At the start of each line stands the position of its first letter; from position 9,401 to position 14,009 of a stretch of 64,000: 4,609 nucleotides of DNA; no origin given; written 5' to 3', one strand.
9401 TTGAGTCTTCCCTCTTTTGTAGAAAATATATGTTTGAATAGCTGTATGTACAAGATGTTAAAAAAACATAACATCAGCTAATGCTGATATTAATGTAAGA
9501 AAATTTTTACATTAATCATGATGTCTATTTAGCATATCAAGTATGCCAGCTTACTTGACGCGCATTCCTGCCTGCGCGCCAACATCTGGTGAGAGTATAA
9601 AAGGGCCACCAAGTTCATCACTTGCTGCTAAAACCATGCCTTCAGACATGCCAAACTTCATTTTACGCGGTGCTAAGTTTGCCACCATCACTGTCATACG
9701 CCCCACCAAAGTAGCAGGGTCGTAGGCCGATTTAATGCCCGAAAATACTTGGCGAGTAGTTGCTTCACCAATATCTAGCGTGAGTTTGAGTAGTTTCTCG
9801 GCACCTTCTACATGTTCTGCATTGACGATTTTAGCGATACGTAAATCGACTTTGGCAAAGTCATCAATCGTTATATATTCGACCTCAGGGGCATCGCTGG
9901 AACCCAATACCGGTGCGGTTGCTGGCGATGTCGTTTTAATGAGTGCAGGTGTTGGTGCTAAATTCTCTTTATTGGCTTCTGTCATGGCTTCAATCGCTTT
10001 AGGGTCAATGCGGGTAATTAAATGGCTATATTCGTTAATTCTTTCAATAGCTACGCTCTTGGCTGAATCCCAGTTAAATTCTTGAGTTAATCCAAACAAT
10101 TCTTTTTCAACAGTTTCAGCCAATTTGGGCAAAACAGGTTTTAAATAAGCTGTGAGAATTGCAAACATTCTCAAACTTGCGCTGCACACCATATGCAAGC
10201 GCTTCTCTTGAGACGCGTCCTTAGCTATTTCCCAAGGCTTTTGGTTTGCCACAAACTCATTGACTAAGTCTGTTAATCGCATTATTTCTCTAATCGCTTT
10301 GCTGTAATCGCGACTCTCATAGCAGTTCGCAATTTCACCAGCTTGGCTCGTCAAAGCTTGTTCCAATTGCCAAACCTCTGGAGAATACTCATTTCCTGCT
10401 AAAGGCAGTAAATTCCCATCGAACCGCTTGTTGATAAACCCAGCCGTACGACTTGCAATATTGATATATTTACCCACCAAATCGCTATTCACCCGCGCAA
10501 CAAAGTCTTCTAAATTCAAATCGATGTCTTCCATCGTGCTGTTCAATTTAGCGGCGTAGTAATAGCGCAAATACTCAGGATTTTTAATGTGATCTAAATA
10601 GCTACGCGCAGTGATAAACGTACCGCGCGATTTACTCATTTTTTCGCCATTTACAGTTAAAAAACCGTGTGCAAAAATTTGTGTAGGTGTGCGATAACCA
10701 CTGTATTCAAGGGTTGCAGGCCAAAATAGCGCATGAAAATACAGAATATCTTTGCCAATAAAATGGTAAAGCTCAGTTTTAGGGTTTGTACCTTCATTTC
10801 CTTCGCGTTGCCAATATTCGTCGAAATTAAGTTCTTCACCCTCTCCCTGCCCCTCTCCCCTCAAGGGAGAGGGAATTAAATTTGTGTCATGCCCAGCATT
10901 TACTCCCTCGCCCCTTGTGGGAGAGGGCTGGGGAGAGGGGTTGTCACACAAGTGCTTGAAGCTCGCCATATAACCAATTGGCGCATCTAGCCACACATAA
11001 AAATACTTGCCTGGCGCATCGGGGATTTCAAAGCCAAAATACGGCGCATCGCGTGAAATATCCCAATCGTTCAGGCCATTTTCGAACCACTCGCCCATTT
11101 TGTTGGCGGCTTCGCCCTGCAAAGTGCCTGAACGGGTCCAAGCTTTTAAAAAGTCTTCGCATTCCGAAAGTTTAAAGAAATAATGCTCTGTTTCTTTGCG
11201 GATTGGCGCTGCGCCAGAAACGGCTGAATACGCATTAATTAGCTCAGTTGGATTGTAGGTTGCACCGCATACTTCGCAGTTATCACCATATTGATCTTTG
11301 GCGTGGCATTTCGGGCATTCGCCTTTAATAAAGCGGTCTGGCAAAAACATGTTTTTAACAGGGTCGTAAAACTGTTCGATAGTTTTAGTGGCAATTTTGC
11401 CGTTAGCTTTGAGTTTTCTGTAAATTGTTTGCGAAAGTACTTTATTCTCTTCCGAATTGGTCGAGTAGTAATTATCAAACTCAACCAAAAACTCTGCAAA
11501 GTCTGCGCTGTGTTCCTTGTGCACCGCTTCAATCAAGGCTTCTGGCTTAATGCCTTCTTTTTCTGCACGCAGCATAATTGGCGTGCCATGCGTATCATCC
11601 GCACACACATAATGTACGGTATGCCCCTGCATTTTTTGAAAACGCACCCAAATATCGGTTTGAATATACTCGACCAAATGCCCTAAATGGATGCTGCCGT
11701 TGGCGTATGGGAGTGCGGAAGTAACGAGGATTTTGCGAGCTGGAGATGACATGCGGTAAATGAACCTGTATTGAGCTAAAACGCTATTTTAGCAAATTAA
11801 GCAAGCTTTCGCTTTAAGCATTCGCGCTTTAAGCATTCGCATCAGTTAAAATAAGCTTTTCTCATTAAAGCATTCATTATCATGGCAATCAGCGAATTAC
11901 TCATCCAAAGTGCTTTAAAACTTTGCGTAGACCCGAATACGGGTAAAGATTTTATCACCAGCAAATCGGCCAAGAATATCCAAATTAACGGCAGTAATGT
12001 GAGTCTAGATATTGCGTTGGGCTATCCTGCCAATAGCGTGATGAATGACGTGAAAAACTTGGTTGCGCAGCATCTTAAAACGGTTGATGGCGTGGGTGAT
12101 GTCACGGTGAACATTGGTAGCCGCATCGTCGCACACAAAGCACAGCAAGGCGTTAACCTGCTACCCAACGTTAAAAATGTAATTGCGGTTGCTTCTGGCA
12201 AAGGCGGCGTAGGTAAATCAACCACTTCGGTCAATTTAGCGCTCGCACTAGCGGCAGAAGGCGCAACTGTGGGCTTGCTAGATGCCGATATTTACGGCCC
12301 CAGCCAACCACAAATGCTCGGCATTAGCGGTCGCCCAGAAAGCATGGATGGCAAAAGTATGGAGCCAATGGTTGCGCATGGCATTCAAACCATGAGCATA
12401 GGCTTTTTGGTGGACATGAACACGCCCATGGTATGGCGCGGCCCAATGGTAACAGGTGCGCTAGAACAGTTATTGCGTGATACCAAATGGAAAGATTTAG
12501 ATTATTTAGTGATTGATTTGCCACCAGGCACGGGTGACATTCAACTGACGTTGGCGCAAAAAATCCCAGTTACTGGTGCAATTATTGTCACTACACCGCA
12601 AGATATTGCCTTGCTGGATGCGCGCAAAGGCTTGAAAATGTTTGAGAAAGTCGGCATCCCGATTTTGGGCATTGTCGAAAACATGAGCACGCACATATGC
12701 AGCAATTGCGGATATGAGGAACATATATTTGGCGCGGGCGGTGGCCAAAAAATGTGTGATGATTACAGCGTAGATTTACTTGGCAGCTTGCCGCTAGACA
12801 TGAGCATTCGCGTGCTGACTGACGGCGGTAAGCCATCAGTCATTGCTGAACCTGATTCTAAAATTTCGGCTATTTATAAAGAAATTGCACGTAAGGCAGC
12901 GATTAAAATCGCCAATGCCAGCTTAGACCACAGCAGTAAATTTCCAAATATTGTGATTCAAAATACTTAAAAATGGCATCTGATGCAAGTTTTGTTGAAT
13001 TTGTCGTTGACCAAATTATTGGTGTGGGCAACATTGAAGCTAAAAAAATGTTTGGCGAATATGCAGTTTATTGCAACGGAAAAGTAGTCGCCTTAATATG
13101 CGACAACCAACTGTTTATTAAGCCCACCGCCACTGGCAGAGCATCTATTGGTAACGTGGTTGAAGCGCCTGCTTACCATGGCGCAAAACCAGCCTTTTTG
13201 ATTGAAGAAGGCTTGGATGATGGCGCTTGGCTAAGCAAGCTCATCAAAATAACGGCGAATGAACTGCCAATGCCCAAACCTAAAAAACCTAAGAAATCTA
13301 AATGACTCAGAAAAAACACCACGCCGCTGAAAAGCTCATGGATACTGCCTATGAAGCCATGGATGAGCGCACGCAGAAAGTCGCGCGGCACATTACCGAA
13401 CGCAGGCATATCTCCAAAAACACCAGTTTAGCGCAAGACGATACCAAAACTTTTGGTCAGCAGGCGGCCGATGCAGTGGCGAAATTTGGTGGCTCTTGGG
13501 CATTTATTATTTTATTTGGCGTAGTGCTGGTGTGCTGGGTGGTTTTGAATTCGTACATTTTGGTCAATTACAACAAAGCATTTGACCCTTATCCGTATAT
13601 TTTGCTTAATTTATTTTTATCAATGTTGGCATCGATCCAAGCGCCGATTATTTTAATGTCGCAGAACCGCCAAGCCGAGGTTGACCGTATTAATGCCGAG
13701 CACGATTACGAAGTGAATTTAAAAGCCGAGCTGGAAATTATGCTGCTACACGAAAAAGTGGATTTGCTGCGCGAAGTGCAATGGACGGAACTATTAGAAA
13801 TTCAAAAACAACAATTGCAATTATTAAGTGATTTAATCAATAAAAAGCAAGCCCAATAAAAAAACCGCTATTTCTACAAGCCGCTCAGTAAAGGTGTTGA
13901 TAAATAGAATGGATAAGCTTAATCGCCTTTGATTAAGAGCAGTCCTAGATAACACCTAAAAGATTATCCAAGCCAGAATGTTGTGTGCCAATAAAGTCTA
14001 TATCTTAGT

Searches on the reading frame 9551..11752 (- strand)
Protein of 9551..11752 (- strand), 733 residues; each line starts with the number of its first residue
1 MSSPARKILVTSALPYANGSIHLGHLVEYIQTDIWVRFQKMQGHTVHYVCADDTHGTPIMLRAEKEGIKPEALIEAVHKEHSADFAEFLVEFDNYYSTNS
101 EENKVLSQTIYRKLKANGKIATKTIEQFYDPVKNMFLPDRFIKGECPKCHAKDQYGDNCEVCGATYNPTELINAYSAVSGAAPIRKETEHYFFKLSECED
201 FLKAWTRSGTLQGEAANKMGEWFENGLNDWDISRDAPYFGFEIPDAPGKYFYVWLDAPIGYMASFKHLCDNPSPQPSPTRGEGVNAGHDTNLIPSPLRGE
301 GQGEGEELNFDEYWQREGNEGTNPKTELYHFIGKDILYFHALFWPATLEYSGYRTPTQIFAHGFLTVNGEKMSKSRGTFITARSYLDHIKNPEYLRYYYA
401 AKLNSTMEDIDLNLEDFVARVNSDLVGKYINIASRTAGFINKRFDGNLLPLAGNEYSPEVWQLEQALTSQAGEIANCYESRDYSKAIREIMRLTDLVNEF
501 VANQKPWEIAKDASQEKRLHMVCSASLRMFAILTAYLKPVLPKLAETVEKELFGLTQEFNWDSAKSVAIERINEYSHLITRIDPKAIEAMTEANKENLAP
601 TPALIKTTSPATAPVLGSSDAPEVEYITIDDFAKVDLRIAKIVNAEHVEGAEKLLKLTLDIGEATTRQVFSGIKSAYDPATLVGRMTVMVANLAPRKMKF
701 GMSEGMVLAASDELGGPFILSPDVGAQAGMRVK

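Call 77: search_protein_families(library=ncbifam, proteins=[window:9551-11752:-], max_evalue=1e-10)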
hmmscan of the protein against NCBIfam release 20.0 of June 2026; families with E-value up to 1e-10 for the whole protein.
window:9551-11752:- (733 aa): 20 families
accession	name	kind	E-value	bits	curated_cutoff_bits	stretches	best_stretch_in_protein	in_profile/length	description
NF001100.0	PRK00133.1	equivalog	1.2e-281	936.2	587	1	5-733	4-676/676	methionine--tRNA ligase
TIGR00398.1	metG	equivalog_domain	1.2e-166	555.5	336.35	2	8-266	1-263/530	methionine--tRNA ligase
NF008900.0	PRK12267.1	equivalog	1.6e-112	377.1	598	2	328-732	256-647/648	methionine--tRNA ligase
NF008860.0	PRK11893.2-2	equivalog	2.1e-45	155.7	761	1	10-556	5-550/583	methionine--tRNA ligase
TIGR00399.1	metG_C_term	equivalog_domain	1.3e-40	138.4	116.65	1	620-733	27-139/139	methionine--tRNA ligase subunit beta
NF008863.0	PRK11893.2-5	equivalog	2.1e-30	105.8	551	1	5-209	4-211/531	methionine--tRNA ligase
NF008859.0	PRK11893.2-1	equivalog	4.6e-27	95.1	553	1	7-272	3-268/498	methionine--tRNA ligase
NF008957.0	PRK12300.1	subfamily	3.4e-23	81.6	677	1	5-82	31-108/946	leucine--tRNA ligase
TIGR00392.1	ileS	equivalog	6.6e-22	77.5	621.4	1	15-77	45-108/861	isoleucine--tRNA ligase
NF009687.0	PRK13208.1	equivalog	5.5e-20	71.1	738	1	15-132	47-179/801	valine--tRNA ligase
TIGR00422.1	valS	equivalog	1.9e-16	59.3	612.1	0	15-68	42-95/863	valine--tRNA ligase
TIGR00395.1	leuS_arch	equivalog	3.7e-16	58.3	648.5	1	6-98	25-102/938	leucine--tRNA ligase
NF007495.0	PRK10089.1-4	equivalog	1.7e-14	54.3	117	1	625-731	3-111/113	tRNA-binding protein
NF007496.0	PRK10089.1-5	equivalog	1.2e-13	51.2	171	1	628-731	3-107/109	chaperone CsaA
TIGR00396.1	leuS_bact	equivalog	3.1e-13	48.8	548.4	1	6-150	29-178/843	leucine--tRNA ligase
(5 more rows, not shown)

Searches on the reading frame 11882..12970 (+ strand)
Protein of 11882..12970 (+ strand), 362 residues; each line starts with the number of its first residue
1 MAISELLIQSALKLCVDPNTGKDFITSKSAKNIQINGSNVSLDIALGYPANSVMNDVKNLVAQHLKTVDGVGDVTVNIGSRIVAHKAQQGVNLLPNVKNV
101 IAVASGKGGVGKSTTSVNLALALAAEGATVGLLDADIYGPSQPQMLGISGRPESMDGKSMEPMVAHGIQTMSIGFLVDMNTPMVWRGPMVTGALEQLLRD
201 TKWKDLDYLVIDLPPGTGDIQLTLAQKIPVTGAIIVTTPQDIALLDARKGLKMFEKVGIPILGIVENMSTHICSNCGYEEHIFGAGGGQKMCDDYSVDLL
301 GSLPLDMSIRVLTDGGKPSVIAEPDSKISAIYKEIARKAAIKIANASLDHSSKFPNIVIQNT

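Call 77: search_protein_families(library=ncbifam, proteins=[window:11882-12970:+], max_evalue=1e-10)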
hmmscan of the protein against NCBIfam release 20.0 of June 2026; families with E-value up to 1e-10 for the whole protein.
window:11882-12970:+ (362 aa): 6 families
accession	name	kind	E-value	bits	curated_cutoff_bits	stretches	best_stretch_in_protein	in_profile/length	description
NF008669.0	PRK11670.1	equivalog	4.6e-128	427.2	348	1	9-343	18-353/369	iron-sulfur cluster carrier protein ApbC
NF041136.1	MrpORP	equivalog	1.2e-86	291.3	450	1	96-342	3-251/365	iron-sulfur cluster carrier protein MrpORP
TIGR01969.1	minD_arch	subfamily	3.7e-22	78.7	201.75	1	100-340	2-231/251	cell division ATPase MinD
TIGR01968.1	minD_bact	equivalog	1.1e-17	64.3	212.9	0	99-137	2-40/261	septum site-determining protein MinD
TIGR01007.1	eps_fam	subfamily_domain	5.9e-12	45.6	108.05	1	99-270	18-191/204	polysaccharide biosynthesis tyrosine autokinase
NF041546.1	ParA_partition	equivalog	8.6e-11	41.8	180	0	100-136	1-37/203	ParA family partition ATPase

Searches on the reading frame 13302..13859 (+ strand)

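Call 78: search_protein_families(library=ncbifam, proteins=[window:13302-13859:+], max_evalue=1e-10)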
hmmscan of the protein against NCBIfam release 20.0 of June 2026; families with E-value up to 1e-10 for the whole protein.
window:13302-13859:+ (185 aa): 0 families

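Call 90: search_protein_families(library=pfam, proteins=[window:13302-13859:+], max_evalue=0.001)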
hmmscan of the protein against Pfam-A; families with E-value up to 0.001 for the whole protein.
window:13302-13859:+ (185 aa): 1 family
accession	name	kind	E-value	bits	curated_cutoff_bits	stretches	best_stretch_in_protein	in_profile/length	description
PF06210.16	DUF1003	-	2.7e-39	134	27.4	1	63-164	1-100/103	Protein of unknown function (DUF1003)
